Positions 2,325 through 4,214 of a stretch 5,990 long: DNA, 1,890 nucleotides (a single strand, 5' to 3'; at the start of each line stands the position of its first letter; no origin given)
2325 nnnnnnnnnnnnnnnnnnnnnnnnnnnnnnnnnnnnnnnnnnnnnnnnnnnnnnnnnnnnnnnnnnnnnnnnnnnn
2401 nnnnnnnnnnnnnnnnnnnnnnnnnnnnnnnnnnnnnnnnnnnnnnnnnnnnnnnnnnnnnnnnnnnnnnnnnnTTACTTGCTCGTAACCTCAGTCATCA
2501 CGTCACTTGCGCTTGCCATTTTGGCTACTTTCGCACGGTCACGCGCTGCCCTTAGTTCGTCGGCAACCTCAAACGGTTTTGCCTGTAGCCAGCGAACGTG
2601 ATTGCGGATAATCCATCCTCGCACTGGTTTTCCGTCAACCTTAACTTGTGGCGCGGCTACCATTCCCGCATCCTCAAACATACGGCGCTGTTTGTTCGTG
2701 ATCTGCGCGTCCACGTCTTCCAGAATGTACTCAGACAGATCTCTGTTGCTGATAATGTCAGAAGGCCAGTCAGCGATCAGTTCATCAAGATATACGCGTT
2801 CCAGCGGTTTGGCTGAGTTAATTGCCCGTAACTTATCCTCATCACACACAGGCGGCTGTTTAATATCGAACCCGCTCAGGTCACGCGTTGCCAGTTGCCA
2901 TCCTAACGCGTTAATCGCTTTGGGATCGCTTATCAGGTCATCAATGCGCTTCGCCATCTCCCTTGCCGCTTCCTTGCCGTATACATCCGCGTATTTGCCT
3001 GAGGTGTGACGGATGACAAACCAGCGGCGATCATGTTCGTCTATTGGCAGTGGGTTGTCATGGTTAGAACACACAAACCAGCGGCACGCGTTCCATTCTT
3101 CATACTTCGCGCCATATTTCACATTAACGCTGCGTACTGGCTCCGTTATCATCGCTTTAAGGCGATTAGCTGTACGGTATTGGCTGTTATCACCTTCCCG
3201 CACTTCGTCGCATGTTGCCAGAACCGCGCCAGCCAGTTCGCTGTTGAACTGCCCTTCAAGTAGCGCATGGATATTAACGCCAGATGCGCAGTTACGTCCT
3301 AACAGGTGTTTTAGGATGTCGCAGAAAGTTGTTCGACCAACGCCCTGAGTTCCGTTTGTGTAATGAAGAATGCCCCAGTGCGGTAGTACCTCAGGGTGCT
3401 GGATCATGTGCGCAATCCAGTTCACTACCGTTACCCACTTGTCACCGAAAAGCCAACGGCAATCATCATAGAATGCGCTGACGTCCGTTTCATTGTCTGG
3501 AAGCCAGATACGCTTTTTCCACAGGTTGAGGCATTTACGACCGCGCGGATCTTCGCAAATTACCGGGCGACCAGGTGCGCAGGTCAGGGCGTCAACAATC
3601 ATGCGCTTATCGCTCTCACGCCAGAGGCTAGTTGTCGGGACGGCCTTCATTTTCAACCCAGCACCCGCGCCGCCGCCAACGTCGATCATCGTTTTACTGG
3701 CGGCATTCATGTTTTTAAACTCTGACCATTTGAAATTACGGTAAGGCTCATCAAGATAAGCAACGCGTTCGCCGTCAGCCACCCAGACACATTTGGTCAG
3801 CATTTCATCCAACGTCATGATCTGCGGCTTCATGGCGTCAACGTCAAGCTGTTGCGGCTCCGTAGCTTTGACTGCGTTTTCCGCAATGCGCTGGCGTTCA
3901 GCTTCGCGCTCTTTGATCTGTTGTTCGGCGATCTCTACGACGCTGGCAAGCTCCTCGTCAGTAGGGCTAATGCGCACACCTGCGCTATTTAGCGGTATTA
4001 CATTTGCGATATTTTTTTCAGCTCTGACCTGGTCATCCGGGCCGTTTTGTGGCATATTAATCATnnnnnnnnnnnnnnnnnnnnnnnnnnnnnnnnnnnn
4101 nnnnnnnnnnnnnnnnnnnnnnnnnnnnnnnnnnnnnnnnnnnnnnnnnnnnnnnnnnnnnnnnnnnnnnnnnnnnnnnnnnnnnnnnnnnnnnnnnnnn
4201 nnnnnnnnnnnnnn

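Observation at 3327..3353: Replication protein has Arg in place of the invariant Walker A lysine (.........)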

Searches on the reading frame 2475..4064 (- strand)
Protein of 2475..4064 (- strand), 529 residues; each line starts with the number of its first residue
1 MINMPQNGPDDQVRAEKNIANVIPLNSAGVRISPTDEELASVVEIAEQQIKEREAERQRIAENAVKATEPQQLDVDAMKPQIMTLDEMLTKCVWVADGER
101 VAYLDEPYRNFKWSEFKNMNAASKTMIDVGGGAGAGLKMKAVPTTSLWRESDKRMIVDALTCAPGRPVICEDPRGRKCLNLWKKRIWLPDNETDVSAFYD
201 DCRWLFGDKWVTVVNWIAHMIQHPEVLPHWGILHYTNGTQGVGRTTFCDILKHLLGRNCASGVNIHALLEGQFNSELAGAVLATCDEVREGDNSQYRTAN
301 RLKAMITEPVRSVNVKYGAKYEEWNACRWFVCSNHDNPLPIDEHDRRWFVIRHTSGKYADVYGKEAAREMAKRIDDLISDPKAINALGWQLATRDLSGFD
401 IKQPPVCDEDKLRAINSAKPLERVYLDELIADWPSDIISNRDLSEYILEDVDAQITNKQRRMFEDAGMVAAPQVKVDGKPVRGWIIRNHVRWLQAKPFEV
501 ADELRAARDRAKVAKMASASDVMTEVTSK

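Call 3: search_protein_families(library=pfam, proteins=[window:2475-4064:-], max_evalue=0.01)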
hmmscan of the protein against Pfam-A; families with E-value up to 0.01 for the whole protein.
window:2475-4064:- (529 aa): 3 families
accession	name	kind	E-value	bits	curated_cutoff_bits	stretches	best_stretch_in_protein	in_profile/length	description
PF19263.5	DUF5906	-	9.3e-22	78.3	27.6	1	238-347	3-114/114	Family of unknown function (DUF5906)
PF05272.17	VapE-like_dom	-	0.00036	20.5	25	1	237-358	57-172/217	Virulence-associated protein E-like domain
PF13238.12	AAA_18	-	0.0029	18.5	29.4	0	237-291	4-54/128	AAA domain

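Call 4: search_protein_families(library=ncbifam, proteins=[window:2475-4064:-], max_evalue=0.01)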
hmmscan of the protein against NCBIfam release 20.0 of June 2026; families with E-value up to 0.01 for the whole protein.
window:2475-4064:- (529 aa): 1 family
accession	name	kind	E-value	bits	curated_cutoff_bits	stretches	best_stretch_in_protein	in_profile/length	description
TIGR01613.1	primase_Cterm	subfamily_domain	0.00028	19.8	108.7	1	238-340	83-186/304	phage/plasmid primase, P4 family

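Call 5: search_protein_families(library=phrogs, proteins=[window:2475-4064:-], max_evalue=0.001)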
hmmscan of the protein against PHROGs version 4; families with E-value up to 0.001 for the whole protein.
window:2475-4064:- (529 aa): 5 families
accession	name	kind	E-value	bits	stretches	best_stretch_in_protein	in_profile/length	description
phrog_1156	-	DNA, RNA and nucleotide metabolism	1e-28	101.4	1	69-451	434-781/855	DNA primase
phrog_1829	-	DNA, RNA and nucleotide metabolism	4.6e-13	49.2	1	212-354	487-627/772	DNA primase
phrog_9765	-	DNA, RNA and nucleotide metabolism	7.2e-10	38.5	1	211-353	608-747/939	DNA primase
phrog_24712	-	unknown function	2.1e-09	36.9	1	213-352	457-594/801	-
phrog_4762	-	unknown function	4e-07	29.4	1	213-352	489-625/822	-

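Call 6: find_homologous_proteins(query=window:2475-4064:-, max_evalue=0.001)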
Query window:2475-4064:- (529 aa): 25 proteins with E <= 0.001 among 8000 candidates.
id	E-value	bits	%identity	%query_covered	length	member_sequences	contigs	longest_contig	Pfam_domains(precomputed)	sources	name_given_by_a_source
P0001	0.0e+0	1126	91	100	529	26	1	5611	PF19263.6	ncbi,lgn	ncbi:TPA: primase-helicase family protein [Escherichia coli]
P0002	0.0e+0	1092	89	99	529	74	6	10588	PF19263.6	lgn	-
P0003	0.0e+0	1085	88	99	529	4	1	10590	PF19263.6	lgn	-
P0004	0.0e+0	1083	88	99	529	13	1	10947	PF19263.6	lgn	-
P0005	0.0e+0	1047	85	99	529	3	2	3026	PF19263.6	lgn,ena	-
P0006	0.0e+0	1026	83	99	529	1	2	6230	PF19263.6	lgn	-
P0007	0.0e+0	1025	83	100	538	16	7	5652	PF19263.6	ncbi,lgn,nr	ncbi:TPA: hypothetical protein OR113_004309 [Escherichia coli]|nr:hypothetical protein [Escherichia 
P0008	3.5e-294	995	80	100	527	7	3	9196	PF19263.6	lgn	-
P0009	2.5e-290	982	80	100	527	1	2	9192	PF19263.6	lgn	-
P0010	3.1e-269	912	74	100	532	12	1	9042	PF19263.6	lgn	-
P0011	3.2e-263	892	74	100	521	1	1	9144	PF19263.6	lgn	-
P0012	1.6e-248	844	74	93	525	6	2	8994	PF19263.6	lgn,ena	-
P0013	4.9e-96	341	35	100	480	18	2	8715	PF19263.6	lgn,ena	-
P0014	8.4e-90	320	38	85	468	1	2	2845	PF19263.6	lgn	-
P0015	1.0e-43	168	29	99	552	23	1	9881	PF19263.6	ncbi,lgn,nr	ncbi:hypothetical protein BZZ52_005129 [Escherichia coli]|nr:hypothetical protein [Escherichia coli]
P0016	7.4e-40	155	33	69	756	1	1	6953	PF19263.6,PF08707.17,PF09250.17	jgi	jgi:hypothetical protein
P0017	2.8e-15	74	29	53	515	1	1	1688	PF19263.6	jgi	jgi:hypothetical protein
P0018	5.5e-12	63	32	26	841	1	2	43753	PF22763.2,PF19263.6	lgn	-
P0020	1.8e-8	52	26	41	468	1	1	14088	PF19263.6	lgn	-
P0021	1.6e-7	49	27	58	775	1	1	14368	PF19263.6,PF09250.17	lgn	-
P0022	1.7e-6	45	32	36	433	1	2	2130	PF19263.6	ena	-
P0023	2.8e-6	44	24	62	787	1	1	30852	PF19263.6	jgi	jgi:hypothetical protein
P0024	4.0e-6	44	25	58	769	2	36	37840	PF19263.6,PF08707.17,PF09250.17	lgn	-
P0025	1.6e-5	42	25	57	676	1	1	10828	PF19263.6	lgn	-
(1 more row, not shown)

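Call 11: find_encoding_contigs(protein=P0004, flank=10000, max_places=3)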
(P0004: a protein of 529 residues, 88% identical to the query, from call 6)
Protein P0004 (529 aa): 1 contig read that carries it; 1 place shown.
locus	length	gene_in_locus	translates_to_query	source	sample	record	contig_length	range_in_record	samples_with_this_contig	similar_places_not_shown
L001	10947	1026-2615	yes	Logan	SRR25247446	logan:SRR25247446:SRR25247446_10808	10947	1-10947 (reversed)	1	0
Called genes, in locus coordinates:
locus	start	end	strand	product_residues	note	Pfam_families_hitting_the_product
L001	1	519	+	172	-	?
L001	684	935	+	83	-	-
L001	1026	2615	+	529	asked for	PF19263:DUF5906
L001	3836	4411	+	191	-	PF13392:HNH_3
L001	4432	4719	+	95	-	-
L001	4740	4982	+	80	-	-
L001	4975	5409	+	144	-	-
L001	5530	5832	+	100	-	-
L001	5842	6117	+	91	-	-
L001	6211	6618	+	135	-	PF20901:Sf6_terminase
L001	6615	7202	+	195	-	-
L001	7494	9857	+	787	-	-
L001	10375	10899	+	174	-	-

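Call 12: search_solved_structures(query=window:2475-4064:-, max_evalue=1, show_alignments=3)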
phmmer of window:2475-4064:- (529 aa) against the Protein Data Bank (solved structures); distinct sequences matched with E-value up to 1: 12.
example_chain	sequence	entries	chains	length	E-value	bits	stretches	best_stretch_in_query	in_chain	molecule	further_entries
6k9e_A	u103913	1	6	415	3.2e-12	49.1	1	213-352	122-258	Primase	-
6k9c_A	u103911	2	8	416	3.3e-12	49.1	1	213-352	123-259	Primase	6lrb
6uih_A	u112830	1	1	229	0.45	12.3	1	330-375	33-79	Ganglioside-induced differentiation-associated protein 1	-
7ywd_A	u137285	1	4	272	0.66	11.8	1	330-375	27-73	Ganglioside-induced differentiation-associated protein 1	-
7q6k_A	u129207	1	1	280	0.68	11.7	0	330-375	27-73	Ganglioside-induced differentiation-associated protein 1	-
8a4k_A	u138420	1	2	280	0.69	11.7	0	330-375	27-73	Ganglioside-induced differentiation-associated protein 1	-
7q6j_A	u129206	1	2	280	0.69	11.7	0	330-375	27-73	Ganglioside-induced differentiation-associated protein 1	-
7aia_AAA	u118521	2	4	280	0.69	11.7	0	330-375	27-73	Ganglioside-induced differentiation-associated protein 1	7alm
8a4j_A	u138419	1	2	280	0.69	11.7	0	330-375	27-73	Ganglioside-induced differentiation-associated protein 1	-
7b2g_A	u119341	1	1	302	0.77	11.5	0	330-375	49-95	Ganglioside-induced differentiation-associated protein 1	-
8exz_A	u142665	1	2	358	0.86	11.4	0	330-375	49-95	Ganglioside-induced differentiation-associated protein 1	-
8jsu_B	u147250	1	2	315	0.96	11.2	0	437-511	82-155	TvaE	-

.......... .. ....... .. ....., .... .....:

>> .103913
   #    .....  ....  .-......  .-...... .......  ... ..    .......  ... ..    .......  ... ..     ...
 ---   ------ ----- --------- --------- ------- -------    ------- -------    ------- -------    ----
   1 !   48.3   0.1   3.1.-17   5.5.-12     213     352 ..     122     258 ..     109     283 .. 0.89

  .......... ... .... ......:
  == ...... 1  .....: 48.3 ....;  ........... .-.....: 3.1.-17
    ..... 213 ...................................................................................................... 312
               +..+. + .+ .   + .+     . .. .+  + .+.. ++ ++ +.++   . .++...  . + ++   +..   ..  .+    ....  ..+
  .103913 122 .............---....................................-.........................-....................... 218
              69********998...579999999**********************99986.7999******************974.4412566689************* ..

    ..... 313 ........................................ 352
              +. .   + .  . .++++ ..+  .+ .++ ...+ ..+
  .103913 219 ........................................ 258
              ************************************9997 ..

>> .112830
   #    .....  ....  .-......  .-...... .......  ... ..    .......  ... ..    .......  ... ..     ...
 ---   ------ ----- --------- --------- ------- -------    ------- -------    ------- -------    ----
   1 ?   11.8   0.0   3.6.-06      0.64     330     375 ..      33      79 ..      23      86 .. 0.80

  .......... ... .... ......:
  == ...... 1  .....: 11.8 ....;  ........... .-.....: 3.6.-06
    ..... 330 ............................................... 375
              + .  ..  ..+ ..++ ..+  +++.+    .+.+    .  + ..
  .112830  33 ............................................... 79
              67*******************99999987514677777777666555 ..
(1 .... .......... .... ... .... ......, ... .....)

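Call 15: find_homologous_proteins(query=A2, max_evalue=0.001)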
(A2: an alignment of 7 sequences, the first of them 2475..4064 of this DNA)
Query A2 (7 sequences) (529 aa, profile of the alignment): 26 proteins with E <= 0.001 among 8000 candidates.
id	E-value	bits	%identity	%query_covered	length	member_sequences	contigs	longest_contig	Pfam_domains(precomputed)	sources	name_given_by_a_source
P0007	1.3e-265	900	83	100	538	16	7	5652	PF19263.6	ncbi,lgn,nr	ncbi:TPA: hypothetical protein OR113_004309 [Escherichia coli]|nr:hypothetical protein [Escherichia 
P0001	4.2e-262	889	91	100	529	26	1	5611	PF19263.6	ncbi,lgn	ncbi:TPA: primase-helicase family protein [Escherichia coli]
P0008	1.2e-260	884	80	100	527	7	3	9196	PF19263.6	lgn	-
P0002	3.4e-258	876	89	99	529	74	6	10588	PF19263.6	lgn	-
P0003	1.9e-257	873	88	99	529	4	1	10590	PF19263.6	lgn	-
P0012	1.8e-256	870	74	93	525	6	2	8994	PF19263.6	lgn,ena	-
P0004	2.6e-255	866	88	99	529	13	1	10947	PF19263.6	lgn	-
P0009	9.9e-255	864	80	100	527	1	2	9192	PF19263.6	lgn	-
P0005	1.1e-251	854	85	99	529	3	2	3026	PF19263.6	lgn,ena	-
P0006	2.0e-248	843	83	99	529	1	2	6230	PF19263.6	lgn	-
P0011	9.2e-246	835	74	100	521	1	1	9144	PF19263.6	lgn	-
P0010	2.6e-230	784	74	100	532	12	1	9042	PF19263.6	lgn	-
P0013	3.2e-220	750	35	100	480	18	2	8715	PF19263.6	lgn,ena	-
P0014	4.3e-213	727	38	85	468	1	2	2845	PF19263.6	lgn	-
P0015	8.0e-207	706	29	99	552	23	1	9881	PF19263.6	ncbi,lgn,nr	ncbi:hypothetical protein BZZ52_005129 [Escherichia coli]|nr:hypothetical protein [Escherichia coli]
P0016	7.9e-183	627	33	69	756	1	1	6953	PF19263.6,PF08707.17,PF09250.17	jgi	jgi:hypothetical protein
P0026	4.4e-104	367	32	76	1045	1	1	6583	PF19263.6,PF09250.17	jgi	jgi:hypothetical protein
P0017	1.8e-25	108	29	53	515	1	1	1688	PF19263.6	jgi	jgi:hypothetical protein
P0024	2.6e-22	97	25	58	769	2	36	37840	PF19263.6,PF08707.17,PF09250.17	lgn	-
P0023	1.9e-20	91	24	62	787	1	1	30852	PF19263.6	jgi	jgi:hypothetical protein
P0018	1.3e-18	85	32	26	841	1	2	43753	PF22763.2,PF19263.6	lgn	-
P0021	1.6e-18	85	27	58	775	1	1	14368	PF19263.6,PF09250.17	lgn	-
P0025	9.5e-17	79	25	57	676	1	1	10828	PF19263.6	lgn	-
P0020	1.5e-15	75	26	41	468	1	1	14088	PF19263.6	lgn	-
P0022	1.5e-13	68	32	36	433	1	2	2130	PF19263.6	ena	-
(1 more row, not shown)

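Call 21: search_protein_representatives(protein=window:2475-4064:-)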
Query: 529 residues. Proteins with E-value up to 0.001 (for the whole library): 10955; up to 1e-10: 1886; up to 1e-30: 361. The best 150 are listed.
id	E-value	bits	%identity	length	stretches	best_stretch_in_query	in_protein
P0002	0.0e+00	1092.4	89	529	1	4-529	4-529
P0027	3.7e-85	303.0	38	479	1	84-526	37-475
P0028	4.2e-85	302.8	39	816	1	55-516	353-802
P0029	1.5e-82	294.4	39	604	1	48-525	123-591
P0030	1.9e-82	294.1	37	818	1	58-506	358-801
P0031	2.6e-81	290.3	37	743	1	57-509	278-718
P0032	4.0e-81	289.7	37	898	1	62-505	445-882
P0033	2.1e-80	287.4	40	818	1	75-512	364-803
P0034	1.4e-79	284.6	38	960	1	39-502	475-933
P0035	3.6e-79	283.3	35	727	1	33-523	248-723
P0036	4.5e-78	279.6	38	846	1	54-508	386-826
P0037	1.2e-76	274.9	37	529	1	55-526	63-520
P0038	1.9e-76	274.3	35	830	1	43-513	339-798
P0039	5.6e-76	272.7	34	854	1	65-513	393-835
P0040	1.1e-75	271.8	37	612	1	59-508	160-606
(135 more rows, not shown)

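Call 24: predict_structure(alignment_id=A1)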
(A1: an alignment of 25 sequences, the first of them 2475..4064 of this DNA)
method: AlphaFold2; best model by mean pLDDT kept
length: 529 residues; sequences in the alignment: 25
mean_pLDDT: 81.9   pTM: 0.69
mean pLDDT of the five models: 81.9, 81.0, 80.3, 80.1, 77.2
residues with pLDDT >= 90: 241; 70-90: 189; 50-70: 55; < 50: 44
segments of 3 or more residues with pLDDT < 50: 1-31, 65-77
pLDDT, mean of each block of 10 residues (from residue 1): 34 32 37 59 69 63 49 48 89 89 86 89 85 65 92 91 91 92 88 94 96 97 93 90 93 92 75 78 85 66 86 75 90 84 85 93 96 95 96 95 91 81 86 92 86 79 87 87 91 92 91 87 86
secondary structure, 60 per line:
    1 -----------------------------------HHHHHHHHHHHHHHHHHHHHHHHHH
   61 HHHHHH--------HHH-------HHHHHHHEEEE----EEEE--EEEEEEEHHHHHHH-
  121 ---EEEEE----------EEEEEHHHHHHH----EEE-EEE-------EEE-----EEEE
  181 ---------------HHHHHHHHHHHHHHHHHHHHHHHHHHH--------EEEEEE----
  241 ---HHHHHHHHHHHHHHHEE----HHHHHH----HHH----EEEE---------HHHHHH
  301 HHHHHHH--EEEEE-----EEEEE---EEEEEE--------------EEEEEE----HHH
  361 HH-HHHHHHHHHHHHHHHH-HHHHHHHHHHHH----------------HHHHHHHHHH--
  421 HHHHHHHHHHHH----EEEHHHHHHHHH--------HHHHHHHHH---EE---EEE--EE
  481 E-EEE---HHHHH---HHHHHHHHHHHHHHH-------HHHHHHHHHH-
elements in order: H36-66 H85-91 E92-95 E100-103 E106-112 H113-119 E124-128 E139-143 H144-150 E155-157 E159-161 E169-171 E177-180 H196-222 E231-236 H244-258 H265-270 E282-285 H295-307 E310-314 E320-324 E328-333 E348-353 H358-362 H364-379 H381-392 H409-418 H421-432 E437-439 H440-448 H457-465 E474-476 E479-481 E483-485 H489-493 H497-511 H519-528

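Call 28: fold_search(model_id=the predicted structure, library=pdb)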
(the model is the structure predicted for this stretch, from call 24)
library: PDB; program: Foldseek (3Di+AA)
matches with E <= 10: 694; with E <= 0.001: 108
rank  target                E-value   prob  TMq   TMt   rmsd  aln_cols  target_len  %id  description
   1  6k9c_B                4.7e-17  1.00  0.54  0.67   5.8       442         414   19  The apo structure of NrS-1 C terminal region (305-718) (released 2020-04-08)
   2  6k9c_A                3.0e-16  1.00  0.51  0.63   6.8       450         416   18  The apo structure of NrS-1 C terminal region (305-718) (released 2020-04-08)
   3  6lrb_C                1.0e-15  1.00  0.53  0.67   5.4       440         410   19  The A form apo structure of NrS-1 C terminal region-CTR (released 2020-04-08)
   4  6lrb_F                1.9e-15  1.00  0.52  0.65   5.5       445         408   18  The A form apo structure of NrS-1 C terminal region-CTR (released 2020-04-08)
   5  6lrb_A                2.4e-15  1.00  0.54  0.68   5.7       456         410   18  The A form apo structure of NrS-1 C terminal region-CTR (released 2020-04-08)
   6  6lrb_D                4.9e-15  1.00  0.53  0.66   5.4       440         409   18  The A form apo structure of NrS-1 C terminal region-CTR (released 2020-04-08)
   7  6k9e_B                5.2e-15  1.00  0.48  0.61   6.7       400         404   20  The A form apo structure of NrS-1 C terminal region-CTR(305-718) (released 2020-06-17)
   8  6k9e_C                5.2e-15  1.00  0.48  0.62   6.6       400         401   20  The A form apo structure of NrS-1 C terminal region-CTR(305-718) (released 2020-06-17)
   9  6k9e_A                5.2e-15  1.00  0.48  0.62   7.4       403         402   20  The A form apo structure of NrS-1 C terminal region-CTR(305-718) (released 2020-06-17)
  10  6lrb_B                6.5e-15  1.00  0.52  0.66   5.4       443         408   19  The A form apo structure of NrS-1 C terminal region-CTR (released 2020-04-08)
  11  7ola_A                6.1e-08  1.00  0.46  0.53  11.9       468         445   12  Structure of Primase-Helicase in SaPI5 (released 2022-07-13)
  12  7ola_C                9.0e-08  1.00  0.46  0.55  13.1       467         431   12  Structure of Primase-Helicase in SaPI5 (released 2022-07-13)
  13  7ola_D                2.2e-07  1.00  0.41  0.56  12.1       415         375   13  Structure of Primase-Helicase in SaPI5 (released 2022-07-13)
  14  7pds_B                2.3e-07  1.00  0.31  0.36   9.6       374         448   12  The structure of PriRep1 with dsDNA (released 2022-07-13)
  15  7pds_E                4.8e-07  1.00  0.26  0.30  13.2       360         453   13  The structure of PriRep1 with dsDNA (released 2022-07-13)
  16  7ola_B                9.0e-07  1.00  0.36  0.42   9.4       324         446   14  Structure of Primase-Helicase in SaPI5 (released 2022-07-13)
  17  7ola_F                9.5e-07  1.00  0.36  0.52   8.4       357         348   13  Structure of Primase-Helicase in SaPI5 (released 2022-07-13)
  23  7ola_E                3.4e-06  1.00  0.34  0.48  14.6       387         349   13  Structure of Primase-Helicase in SaPI5 (released 2022-07-13)
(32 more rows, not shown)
